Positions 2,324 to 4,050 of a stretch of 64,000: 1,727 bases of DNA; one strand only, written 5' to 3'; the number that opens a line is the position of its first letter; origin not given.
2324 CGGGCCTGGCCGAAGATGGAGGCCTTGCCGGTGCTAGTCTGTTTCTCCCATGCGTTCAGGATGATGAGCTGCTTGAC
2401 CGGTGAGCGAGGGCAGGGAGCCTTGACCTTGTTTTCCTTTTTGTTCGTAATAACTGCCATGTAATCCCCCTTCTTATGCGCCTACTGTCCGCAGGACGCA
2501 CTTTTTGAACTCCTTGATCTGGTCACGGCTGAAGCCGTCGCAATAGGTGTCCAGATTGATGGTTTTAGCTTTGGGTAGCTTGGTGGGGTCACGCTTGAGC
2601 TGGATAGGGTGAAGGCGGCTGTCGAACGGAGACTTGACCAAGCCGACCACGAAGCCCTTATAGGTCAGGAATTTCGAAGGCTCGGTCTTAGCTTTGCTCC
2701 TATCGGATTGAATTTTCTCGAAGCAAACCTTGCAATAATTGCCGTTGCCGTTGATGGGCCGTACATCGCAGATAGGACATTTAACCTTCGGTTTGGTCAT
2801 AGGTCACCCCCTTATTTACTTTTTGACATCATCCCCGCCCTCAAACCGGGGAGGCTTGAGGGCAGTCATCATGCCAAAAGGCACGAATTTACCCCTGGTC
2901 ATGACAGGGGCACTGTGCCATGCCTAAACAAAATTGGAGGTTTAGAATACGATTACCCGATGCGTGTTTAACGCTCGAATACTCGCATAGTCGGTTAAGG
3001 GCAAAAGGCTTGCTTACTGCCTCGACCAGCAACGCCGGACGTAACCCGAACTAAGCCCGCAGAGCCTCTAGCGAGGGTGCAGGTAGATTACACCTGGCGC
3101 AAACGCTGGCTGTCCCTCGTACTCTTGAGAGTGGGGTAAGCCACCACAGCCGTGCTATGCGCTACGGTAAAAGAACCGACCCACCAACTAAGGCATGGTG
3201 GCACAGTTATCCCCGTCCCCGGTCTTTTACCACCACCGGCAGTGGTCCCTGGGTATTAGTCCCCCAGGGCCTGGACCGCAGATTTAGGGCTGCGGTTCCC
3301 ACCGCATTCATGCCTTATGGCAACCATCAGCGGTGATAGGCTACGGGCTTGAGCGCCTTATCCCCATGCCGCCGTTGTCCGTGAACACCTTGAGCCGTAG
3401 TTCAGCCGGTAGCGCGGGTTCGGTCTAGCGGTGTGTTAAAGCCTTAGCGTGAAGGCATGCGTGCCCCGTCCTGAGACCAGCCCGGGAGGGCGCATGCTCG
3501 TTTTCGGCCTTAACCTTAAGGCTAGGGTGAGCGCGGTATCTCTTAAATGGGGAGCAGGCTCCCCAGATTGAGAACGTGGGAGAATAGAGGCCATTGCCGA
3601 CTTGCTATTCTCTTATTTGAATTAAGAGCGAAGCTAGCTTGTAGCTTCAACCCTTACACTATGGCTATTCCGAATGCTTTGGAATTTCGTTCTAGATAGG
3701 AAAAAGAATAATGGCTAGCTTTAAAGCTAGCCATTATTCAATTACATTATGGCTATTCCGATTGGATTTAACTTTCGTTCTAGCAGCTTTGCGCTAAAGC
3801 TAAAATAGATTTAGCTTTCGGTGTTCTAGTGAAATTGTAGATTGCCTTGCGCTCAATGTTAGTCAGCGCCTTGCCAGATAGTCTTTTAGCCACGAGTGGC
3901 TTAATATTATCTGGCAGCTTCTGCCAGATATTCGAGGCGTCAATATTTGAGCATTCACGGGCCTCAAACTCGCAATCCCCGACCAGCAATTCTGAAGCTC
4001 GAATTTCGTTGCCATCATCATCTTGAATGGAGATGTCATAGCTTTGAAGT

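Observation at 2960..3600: ~650-nt ORF-free, GC-rich, hairpin-dense region inside the mobile element: candidate large structured RNA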

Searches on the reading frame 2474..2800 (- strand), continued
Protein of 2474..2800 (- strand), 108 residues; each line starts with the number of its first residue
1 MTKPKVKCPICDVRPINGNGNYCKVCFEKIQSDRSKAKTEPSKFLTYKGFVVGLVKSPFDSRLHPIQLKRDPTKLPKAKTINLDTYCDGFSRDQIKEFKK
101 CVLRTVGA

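Call 102: search_protein_representatives(alignment_id=A5)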
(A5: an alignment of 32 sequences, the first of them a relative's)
Query: 32 sequences, 106 profile positions. Proteins with E-value up to 0.001 (for the whole library): 163; up to 1e-10: 122; up to 1e-30: 13. The best 150 are listed.
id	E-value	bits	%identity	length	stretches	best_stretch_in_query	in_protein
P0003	2.5e-39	150.0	-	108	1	2-105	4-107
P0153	2.9e-35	137.0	-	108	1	4-105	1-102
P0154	1.4e-34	134.8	-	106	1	4-105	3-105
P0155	2.3e-34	134.1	-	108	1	4-105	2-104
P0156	1.9e-33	131.1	-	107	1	3-106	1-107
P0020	2.4e-33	130.8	-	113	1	4-105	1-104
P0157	7.8e-33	129.2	-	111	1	3-105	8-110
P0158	8.8e-33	129.0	-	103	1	3-105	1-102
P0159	9.5e-32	125.7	-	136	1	3-105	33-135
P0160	1.3e-31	125.2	-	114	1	3-104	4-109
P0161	1.7e-31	124.9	-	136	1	2-105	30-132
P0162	3.6e-31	123.8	-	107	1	5-105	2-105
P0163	6.0e-31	123.1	-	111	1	3-103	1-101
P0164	3.7e-30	120.5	-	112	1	1-104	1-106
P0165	4.5e-30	120.3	-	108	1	1-106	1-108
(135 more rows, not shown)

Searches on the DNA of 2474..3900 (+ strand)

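Call 4: search_rna_families(source=window, start=2700, end=3900, threshold=evalue, max_evalue=10, show_alignments=3)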
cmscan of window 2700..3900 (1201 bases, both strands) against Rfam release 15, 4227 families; matches with E-value up to 10: 7.
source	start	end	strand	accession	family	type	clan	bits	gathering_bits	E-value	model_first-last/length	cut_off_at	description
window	3701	3846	-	RF02053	STnc430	Gene; sRNA;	-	24.7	47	0.25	1-162/162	no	Enterobacterial sRNA STnc430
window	3285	3373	-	RF02463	Ms_AS-1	Gene; sRNA;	-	24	37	0.035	1-98/98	no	Mycobacterium sRNA Ms_AS-1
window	3702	3743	-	RF04134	MIR7504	Gene; miRNA;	-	23.2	83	0.27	1-124/124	no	MIR7504 microRNA precursor family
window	3607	3739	+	RF01472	rli40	Gene; sRNA;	-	21.8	100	0.006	1-263/263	no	Listeria sRNA rli40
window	3698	3824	+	RF01808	MicX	Gene; sRNA;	-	19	75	0.16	1-194/194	no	MicX Vibrio cholerae sRNA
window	3649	3743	+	RF01608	ceN102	Gene; snRNA; snoRNA; HACA-box;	-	18.6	50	6.3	1-142/142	no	Caenorhabditis snoRNA ceN80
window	3707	3738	+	RF04145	MIR8706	Gene; miRNA;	-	16.2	95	7.6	1-101/101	no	MIR8706 microRNA precursor family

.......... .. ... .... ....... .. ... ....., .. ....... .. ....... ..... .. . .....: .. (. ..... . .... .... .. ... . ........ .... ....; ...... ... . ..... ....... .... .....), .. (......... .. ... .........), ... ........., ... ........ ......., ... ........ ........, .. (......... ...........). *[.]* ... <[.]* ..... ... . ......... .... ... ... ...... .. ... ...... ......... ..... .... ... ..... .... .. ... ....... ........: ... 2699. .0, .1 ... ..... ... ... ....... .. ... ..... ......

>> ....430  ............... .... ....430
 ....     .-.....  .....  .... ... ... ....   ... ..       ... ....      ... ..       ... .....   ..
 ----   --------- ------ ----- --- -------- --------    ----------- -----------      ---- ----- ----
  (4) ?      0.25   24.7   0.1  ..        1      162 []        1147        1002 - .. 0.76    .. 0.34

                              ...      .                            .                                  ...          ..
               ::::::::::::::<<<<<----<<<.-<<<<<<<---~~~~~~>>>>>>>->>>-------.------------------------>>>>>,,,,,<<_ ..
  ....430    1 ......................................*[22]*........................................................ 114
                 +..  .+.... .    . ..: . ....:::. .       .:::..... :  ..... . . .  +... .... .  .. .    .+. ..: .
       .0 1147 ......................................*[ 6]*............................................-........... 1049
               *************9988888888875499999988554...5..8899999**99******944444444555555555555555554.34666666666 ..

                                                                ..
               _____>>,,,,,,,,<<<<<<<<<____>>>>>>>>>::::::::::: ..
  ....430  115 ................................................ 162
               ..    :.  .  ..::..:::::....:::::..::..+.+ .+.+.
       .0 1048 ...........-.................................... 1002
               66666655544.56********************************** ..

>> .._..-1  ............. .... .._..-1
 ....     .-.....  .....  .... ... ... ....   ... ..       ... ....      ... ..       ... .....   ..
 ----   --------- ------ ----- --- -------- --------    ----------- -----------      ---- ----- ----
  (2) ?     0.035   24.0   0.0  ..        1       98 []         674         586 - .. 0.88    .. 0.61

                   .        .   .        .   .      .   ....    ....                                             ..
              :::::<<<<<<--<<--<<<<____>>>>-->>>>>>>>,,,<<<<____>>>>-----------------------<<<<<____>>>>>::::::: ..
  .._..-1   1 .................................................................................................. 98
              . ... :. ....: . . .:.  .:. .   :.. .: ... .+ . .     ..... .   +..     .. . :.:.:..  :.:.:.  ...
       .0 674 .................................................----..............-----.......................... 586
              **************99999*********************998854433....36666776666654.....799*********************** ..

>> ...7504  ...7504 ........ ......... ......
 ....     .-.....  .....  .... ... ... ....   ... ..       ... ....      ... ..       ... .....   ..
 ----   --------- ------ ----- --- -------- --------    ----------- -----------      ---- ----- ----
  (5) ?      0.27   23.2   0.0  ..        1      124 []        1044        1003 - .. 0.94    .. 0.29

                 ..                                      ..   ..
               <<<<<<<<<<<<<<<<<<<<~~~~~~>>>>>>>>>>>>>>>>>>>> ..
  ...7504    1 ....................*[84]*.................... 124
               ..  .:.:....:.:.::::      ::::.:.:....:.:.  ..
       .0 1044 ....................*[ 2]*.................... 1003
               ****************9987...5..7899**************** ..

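Call 10: search_dna_similar(query=window:2800-3780:+, collection=phages, mode=distant, max_evalue=0.001)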
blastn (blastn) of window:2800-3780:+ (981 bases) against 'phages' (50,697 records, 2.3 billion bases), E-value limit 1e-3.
No match.

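Call 11: search_dna_similar(query=window:2800-3780:+, collection=plasmids, mode=distant, max_evalue=0.001)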
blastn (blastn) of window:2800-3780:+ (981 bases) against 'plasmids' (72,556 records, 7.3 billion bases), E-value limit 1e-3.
No match.

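Call 69: search_rna_families(source=L014, start=4030, end=5010, threshold=evalue, max_evalue=10)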
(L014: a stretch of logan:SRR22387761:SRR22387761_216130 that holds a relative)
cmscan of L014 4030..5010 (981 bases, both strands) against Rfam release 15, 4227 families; matches with E-value up to 10: 5.
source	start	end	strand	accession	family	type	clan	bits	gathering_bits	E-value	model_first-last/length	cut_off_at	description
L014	4056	4132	+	RF03550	mir-31_2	Gene; miRNA;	-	26.5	97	0.0085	1-83/83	no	mir-31_2 microRNA precursor family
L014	4776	4835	-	RF02401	ClpQY_promoter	Cis-reg;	-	18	42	0.29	1-57/57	no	ClpQY promoter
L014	4058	4136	+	RF00766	mir-335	Gene; miRNA;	-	15.5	64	3.3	1-92/92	no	mir-335 microRNA precursor family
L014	4063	4124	+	RF00363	mir-BART1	Gene; miRNA;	CL00097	15.3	70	5.2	1-70/70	no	mir-BART1 microRNA precursor family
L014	4068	4113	+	RF04356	Plastid-ndhA-ndhB-1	Intron;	CL00155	13.9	61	8.4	1-49/49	no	Plastid-ndhA-ndhB-1 group II-D5 intron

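Call 70: search_rna_families(source=L016, start=2190, end=2935, threshold=evalue, max_evalue=10)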
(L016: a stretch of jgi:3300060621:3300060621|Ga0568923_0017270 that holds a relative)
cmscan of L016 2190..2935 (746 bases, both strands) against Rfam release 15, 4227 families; matches with E-value up to 10: 0.
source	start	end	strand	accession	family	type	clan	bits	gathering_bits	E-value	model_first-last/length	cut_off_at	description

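Call 71: search_rna_families(source=L003, start=7000, end=8010, threshold=evalue, max_evalue=10)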
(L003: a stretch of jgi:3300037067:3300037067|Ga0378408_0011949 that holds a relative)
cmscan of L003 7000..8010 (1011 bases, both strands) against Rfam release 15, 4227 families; matches with E-value up to 10: 4.
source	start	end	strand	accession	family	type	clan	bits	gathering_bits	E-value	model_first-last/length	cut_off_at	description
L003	7870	7934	+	RF02026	mir-2833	Gene; miRNA;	-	18.9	65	1.1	1-69/69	no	mir-2833 microRNA precursor family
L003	7135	7183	-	RF03210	mir-7359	Gene; miRNA;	-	18.8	90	1.8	1-56/56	no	mir-7359 microRNA precursor family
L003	7940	8010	+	RF03080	RT-9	Gene; sRNA;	-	17.3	46.1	8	1-81/92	3'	RT-9 RNA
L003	7033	7082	+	RF03765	mir-2059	Gene; miRNA;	-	15.8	90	6.9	1-68/68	no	mir-2059 microRNA precursor family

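Call 101: build_rna_model(alignment_id=A7)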
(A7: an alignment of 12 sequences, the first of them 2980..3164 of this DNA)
Model R1 built from alignment A7 (12 sequences, 194 columns); structure: RNAalifold consensus.
model positions 185; base pairs 41; branch points 3; effective number of sequences 2.39; information 0.59 bits per position. Calibrated on 0.2 Mb of random sequence (short: E-values are rough).
structure used (alignment columns):
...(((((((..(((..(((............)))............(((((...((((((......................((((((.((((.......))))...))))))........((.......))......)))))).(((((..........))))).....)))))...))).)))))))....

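Call 103: search_with_rna_model(model_id=R1, sources=[window, L001, L002, L003, L010, L011, L013, L014, L015, L016, L005, L007, L018, L019, L020, L021, L022, L023, L024, L025, L026, L027, L028, L029, L030, L031, L032, L033, L034, L035, L036, L037, L038, L039, L040, L041, L042, L043, L044, L045, L046, L047, L048, L049, L050, L051, L052, L053, L054, L055, L056, L057], max_evalue=1)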
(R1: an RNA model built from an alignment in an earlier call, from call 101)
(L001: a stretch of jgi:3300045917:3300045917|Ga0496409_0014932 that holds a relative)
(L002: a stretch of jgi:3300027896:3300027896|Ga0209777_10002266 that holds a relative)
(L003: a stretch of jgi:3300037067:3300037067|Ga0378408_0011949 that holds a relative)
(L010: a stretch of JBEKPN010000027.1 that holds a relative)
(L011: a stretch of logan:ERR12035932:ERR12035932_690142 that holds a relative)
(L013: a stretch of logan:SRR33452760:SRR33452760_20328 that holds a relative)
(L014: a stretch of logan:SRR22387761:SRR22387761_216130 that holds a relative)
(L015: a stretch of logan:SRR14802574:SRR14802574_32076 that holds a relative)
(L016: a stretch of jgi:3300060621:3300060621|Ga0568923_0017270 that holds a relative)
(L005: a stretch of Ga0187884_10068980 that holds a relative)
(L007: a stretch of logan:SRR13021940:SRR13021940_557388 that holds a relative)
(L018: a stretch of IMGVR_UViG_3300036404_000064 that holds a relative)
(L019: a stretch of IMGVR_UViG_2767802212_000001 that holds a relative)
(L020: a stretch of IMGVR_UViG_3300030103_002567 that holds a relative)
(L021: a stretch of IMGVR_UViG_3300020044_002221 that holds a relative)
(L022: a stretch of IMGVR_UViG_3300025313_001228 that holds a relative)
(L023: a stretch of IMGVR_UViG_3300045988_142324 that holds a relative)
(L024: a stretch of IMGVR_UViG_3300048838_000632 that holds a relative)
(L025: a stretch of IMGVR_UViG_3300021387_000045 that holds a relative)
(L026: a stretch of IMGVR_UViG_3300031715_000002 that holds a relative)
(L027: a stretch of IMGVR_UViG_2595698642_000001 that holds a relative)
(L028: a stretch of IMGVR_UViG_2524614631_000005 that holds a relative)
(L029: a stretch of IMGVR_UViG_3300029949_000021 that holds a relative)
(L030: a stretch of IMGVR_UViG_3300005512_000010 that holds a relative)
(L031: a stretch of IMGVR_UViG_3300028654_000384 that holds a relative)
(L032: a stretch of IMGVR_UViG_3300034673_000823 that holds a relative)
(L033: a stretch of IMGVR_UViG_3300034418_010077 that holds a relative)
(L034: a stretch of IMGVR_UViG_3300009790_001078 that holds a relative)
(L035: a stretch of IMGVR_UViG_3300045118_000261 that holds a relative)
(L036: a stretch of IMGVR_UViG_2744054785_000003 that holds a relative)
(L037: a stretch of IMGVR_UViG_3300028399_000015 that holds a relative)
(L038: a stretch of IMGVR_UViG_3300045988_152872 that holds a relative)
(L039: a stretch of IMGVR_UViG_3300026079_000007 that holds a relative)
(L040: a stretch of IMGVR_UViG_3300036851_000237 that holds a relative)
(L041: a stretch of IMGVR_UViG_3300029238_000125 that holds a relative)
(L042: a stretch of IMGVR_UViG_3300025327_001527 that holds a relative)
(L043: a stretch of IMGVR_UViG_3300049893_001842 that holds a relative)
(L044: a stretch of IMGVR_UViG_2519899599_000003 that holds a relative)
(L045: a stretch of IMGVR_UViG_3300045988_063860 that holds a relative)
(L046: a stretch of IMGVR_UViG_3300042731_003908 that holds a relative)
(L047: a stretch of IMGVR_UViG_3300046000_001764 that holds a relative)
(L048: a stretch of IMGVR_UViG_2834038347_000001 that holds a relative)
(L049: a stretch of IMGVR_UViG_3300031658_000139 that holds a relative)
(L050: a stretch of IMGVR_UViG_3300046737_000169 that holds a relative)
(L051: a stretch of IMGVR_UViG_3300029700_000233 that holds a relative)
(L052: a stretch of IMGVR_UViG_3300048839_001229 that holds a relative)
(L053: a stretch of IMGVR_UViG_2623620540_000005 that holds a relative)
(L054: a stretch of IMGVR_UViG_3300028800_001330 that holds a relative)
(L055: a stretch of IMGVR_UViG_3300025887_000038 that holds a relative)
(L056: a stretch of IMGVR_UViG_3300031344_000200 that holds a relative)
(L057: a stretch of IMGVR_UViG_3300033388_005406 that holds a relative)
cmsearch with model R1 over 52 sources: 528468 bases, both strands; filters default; matches with E-value up to 1: 12.
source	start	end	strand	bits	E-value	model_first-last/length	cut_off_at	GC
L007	246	430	+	205.4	2.5e-66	1-185/185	no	0.58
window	2980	3164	-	204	7.5e-66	1-185/185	no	0.58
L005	1065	1249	-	201.5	5.1e-65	1-185/185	no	0.59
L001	6167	6351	+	201.1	6.9e-65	1-185/185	no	0.58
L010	5656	5838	+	190.1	3e-61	1-185/185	no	0.57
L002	7673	7856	+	179.1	1.4e-57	1-185/185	no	0.55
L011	2316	2499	+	171.9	3.5e-55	1-185/185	no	0.61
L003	7655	7838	+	170.4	1.1e-54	1-185/185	no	0.56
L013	4660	4845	+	147.9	3.3e-47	1-185/185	no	0.6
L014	4518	4704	+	129.9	3.2e-41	1-185/185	no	0.6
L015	713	894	+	124.5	2.1e-39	1-185/185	no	0.63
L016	2562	2742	+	116.7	8.2e-37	1-185/185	no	0.53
